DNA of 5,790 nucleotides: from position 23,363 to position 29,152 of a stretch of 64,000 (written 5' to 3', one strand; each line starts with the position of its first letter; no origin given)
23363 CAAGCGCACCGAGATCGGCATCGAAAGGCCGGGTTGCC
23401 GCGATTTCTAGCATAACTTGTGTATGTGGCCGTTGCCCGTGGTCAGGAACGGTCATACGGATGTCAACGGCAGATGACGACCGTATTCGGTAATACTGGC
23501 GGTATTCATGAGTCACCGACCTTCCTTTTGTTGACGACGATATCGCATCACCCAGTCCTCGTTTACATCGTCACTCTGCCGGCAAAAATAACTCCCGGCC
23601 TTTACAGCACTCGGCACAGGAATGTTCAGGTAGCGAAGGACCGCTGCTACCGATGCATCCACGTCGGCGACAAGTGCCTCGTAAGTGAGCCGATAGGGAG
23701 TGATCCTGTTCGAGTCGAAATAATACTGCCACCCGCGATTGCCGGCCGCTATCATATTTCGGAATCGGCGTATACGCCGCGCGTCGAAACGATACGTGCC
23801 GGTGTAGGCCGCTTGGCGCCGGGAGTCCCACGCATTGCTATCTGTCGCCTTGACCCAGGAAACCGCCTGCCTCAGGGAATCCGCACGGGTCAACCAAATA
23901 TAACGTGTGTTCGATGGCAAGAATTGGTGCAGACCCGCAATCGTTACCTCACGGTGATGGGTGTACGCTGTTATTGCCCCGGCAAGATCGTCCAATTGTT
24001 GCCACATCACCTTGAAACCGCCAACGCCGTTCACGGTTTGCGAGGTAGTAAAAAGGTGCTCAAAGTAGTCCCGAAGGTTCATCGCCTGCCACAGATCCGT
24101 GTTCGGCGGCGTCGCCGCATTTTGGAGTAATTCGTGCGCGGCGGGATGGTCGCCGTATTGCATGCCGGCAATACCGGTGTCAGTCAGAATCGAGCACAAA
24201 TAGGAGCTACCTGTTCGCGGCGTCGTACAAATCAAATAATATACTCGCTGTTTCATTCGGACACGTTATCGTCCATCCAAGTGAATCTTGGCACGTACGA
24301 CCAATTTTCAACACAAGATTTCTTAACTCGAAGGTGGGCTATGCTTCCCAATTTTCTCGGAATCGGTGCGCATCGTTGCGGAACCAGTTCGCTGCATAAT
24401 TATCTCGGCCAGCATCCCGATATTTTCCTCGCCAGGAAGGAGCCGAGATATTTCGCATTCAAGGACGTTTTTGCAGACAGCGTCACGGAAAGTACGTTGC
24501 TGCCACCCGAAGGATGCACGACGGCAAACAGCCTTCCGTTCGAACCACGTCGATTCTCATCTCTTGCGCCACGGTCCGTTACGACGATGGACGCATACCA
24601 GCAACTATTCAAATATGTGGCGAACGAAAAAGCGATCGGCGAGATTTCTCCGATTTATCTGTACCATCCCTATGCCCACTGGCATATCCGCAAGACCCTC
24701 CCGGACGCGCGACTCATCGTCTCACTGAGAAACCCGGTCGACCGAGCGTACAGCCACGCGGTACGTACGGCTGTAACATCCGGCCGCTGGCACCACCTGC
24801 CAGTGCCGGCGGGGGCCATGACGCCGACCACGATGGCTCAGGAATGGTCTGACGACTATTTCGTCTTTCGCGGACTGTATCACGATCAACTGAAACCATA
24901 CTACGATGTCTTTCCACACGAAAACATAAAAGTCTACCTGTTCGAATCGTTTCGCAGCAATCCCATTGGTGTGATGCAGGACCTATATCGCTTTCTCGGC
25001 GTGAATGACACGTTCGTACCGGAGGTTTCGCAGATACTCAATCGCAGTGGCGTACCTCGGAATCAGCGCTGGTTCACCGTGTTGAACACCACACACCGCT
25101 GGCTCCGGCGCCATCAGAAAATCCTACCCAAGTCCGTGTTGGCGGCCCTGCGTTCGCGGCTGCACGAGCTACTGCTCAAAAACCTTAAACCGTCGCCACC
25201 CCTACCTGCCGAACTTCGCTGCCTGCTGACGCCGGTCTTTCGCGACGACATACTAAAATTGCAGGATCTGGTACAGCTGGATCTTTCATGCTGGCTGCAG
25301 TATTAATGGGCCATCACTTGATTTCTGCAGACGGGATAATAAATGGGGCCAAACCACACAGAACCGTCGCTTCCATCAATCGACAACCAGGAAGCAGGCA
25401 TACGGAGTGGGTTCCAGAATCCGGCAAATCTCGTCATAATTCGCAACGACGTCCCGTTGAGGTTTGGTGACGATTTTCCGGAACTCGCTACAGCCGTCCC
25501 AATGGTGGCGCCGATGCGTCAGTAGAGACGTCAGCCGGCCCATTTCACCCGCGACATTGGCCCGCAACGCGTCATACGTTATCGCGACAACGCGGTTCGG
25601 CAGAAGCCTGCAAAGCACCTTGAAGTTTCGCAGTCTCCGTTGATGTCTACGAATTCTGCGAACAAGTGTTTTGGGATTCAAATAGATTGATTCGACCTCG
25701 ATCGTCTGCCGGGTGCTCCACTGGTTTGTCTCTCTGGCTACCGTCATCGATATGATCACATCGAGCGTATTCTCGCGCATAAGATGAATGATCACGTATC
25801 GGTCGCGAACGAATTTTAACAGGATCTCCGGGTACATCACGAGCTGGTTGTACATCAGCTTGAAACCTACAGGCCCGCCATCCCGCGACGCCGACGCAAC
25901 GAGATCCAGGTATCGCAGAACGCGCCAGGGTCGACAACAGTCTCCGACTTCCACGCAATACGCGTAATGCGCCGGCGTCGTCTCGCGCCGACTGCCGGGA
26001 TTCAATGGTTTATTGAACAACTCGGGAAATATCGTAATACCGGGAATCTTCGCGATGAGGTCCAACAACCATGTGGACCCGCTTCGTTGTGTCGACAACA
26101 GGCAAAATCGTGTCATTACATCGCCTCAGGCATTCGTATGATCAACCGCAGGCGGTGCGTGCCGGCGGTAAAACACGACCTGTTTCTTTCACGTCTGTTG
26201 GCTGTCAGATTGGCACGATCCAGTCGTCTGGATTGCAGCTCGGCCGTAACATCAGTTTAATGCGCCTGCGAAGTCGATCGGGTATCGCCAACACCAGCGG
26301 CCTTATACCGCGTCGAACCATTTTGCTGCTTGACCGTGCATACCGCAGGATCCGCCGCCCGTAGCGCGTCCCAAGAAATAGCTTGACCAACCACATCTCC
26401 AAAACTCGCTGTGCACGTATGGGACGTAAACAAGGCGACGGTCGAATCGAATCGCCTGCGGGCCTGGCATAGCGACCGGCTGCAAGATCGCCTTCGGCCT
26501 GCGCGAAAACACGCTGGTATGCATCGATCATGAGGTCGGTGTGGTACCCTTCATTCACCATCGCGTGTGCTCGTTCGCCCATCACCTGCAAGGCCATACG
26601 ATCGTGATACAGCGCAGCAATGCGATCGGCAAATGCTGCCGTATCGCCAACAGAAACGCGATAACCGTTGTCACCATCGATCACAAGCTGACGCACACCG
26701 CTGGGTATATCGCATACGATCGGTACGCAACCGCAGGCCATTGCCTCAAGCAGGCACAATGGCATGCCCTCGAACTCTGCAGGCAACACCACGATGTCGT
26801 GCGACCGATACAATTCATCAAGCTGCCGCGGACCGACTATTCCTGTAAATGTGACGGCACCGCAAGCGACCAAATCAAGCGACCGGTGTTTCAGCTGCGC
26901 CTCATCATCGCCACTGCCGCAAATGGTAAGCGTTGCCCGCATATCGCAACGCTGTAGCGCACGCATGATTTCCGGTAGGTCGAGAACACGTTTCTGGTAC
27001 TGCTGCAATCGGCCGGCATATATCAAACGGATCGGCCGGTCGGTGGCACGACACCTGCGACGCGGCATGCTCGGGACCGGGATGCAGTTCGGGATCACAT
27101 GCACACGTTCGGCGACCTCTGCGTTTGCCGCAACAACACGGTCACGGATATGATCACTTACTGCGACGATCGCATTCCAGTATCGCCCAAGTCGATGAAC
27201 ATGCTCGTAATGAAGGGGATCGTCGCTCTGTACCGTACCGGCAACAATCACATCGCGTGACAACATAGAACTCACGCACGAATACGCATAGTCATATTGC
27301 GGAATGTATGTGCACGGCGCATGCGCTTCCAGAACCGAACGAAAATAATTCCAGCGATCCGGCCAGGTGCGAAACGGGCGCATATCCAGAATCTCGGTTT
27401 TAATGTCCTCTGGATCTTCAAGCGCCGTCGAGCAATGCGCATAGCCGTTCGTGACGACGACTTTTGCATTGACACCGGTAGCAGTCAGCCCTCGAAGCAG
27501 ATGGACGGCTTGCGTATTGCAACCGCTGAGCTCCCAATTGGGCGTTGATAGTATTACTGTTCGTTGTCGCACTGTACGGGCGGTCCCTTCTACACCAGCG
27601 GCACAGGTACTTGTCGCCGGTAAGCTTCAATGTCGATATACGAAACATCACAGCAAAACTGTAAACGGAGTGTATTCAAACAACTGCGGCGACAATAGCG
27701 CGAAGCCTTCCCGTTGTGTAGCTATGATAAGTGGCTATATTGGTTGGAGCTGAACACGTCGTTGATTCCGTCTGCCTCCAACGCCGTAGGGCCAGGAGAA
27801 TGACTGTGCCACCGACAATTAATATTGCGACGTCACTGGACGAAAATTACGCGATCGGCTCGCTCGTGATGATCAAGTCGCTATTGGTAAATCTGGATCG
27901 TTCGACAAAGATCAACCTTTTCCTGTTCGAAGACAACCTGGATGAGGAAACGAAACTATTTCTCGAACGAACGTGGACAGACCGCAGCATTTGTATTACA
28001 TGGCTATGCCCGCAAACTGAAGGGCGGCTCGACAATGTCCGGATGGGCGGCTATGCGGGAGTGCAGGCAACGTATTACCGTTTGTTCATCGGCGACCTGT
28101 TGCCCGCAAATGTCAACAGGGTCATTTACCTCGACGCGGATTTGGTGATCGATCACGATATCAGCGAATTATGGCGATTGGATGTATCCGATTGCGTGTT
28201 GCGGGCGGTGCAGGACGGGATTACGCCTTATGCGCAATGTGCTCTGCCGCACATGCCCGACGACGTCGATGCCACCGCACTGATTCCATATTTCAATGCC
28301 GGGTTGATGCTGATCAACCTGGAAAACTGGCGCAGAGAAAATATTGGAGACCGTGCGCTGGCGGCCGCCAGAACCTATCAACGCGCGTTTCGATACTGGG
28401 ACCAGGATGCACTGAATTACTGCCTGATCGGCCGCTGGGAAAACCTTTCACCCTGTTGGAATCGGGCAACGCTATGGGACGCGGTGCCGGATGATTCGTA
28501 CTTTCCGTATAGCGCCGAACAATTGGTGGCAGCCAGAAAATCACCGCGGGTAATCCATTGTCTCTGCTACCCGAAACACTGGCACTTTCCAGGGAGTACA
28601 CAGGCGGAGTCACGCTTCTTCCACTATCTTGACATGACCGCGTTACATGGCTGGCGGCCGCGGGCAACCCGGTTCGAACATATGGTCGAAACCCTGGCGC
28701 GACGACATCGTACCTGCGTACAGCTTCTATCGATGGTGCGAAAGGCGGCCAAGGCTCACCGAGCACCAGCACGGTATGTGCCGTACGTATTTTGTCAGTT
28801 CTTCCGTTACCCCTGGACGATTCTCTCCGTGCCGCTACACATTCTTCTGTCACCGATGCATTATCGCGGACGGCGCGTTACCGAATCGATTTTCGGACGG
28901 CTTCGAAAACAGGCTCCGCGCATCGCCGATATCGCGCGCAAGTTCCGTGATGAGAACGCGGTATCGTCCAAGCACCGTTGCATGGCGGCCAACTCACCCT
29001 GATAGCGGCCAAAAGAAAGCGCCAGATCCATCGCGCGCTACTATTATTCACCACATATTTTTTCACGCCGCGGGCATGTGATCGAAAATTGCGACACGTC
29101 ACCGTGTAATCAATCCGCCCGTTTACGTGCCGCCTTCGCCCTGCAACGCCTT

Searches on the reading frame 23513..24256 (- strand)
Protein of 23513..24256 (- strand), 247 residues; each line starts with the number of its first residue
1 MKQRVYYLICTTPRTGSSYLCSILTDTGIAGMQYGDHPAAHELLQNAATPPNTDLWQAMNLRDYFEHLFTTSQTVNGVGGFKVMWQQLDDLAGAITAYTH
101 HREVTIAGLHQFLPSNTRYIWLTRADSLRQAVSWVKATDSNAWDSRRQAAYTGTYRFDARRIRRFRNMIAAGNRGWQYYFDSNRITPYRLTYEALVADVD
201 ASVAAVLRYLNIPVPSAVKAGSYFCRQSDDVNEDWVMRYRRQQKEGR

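Call 16: search_protein_families(library=pfam, proteins=[window:23513-24256:-], max_evalue=0.001)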
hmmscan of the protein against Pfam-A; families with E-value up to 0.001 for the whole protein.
window:23513-24256:- (247 aa): 2 families
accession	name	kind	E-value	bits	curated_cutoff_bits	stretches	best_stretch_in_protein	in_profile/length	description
PF09037.16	Sulphotransf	-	2e-37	129.4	22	1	7-242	2-244/244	Stf0 sulphotransferase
PF13469.12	Sulfotransfer_3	-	1.6e-06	29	27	1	9-215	4-215/216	Sulfotransferase family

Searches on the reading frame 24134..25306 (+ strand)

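Call 16: search_protein_families(library=pfam, proteins=[window:24134-25306:+], max_evalue=0.001)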
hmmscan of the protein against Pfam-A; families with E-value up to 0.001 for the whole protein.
window:24134-25306:+ (390 aa): 2 families
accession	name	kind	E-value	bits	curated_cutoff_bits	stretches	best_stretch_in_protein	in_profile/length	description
PF13469.12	Sulfotransfer_3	-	1.5e-17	65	27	1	75-291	3-213/216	Sulfotransferase family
PF00685.33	Sulfotransfer_1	-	3.5e-09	36.9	22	1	77-293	7-184/255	Sulfotransferase domain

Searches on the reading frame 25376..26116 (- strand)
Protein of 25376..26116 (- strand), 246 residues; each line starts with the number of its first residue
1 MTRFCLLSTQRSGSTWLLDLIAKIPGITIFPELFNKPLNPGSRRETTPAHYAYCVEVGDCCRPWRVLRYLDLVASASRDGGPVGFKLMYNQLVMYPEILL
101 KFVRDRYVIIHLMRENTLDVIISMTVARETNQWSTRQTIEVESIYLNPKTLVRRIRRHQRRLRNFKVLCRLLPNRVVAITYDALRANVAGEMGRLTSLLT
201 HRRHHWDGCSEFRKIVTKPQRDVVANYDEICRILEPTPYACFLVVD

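Call 16: search_protein_families(library=pfam, proteins=[window:25376-26116:-], max_evalue=0.001)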
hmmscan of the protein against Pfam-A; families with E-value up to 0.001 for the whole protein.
window:25376-26116:- (246 aa): 2 families
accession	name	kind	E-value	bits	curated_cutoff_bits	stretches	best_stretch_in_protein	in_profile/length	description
PF13469.12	Sulfotransfer_3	-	9.9e-08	32.9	27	0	109-198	127-209/216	Sulfotransferase family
PF00685.33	Sulfotransfer_1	-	0.00032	20.6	22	1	3-199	3-179/255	Sulfotransferase domain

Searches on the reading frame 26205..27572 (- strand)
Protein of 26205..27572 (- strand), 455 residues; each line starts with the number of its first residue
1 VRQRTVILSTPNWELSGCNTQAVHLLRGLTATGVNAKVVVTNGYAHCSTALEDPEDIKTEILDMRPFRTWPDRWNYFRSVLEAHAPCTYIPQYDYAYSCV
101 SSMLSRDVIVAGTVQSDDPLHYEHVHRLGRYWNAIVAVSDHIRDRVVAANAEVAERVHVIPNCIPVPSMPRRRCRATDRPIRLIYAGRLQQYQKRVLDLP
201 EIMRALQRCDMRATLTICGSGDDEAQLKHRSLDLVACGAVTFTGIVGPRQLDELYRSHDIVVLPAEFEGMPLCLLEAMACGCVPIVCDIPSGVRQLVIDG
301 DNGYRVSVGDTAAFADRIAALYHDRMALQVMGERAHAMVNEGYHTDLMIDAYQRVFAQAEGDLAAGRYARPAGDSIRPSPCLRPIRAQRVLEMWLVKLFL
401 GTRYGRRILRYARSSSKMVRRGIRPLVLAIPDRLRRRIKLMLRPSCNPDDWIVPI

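Call 16: search_protein_families(library=pfam, proteins=[window:26205-27572:-], max_evalue=0.001)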
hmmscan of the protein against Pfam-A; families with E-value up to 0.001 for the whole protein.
window:26205-27572:- (455 aa): 6 families
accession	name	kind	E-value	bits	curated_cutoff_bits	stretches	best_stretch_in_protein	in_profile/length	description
PF00534.26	Glycos_transf_1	-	8.2e-30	104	26.4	1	178-336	13-170/172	Glycosyl transferases group 1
PF13692.12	Glyco_trans_1_4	-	1.9e-29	103.2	27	1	182-324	3-142/142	Glycosyl transferases group 1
PF20706.3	GT4-conflict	-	1e-08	35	26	1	132-299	147-322/385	Family 4 Glycosyltransferase in conflict systems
PF13524.12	Glyco_trans_1_2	-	3.2e-06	27.6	25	1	243-345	32-135/144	Glycosyl transferase-like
PF13579.12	Glyco_trans_4_4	-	0.00073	20.3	29.7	0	16-163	1-158/158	Glycosyl transferase 4-like domain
PF13439.12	Glyco_transf_4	-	0.00075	20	28.5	1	17-164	3-166/170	Glycosyltransferase Family 4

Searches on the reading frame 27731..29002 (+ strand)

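Call 16: search_protein_families(library=pfam, proteins=[window:27731-29002:+], max_evalue=0.001)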
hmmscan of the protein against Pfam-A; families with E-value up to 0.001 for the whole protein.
window:27731-29002:+ (423 aa): 2 families
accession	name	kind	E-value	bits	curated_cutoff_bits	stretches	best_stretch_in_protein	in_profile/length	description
PF01501.26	Glyco_transf_8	-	3.7e-37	128.7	24.3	1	31-285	1-250/253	Glycosyl transferase family 8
PF18404.7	Glyco_transf_24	-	8.2e-07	29.1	25.7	1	114-160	82-128/268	Glucosyltransferase 24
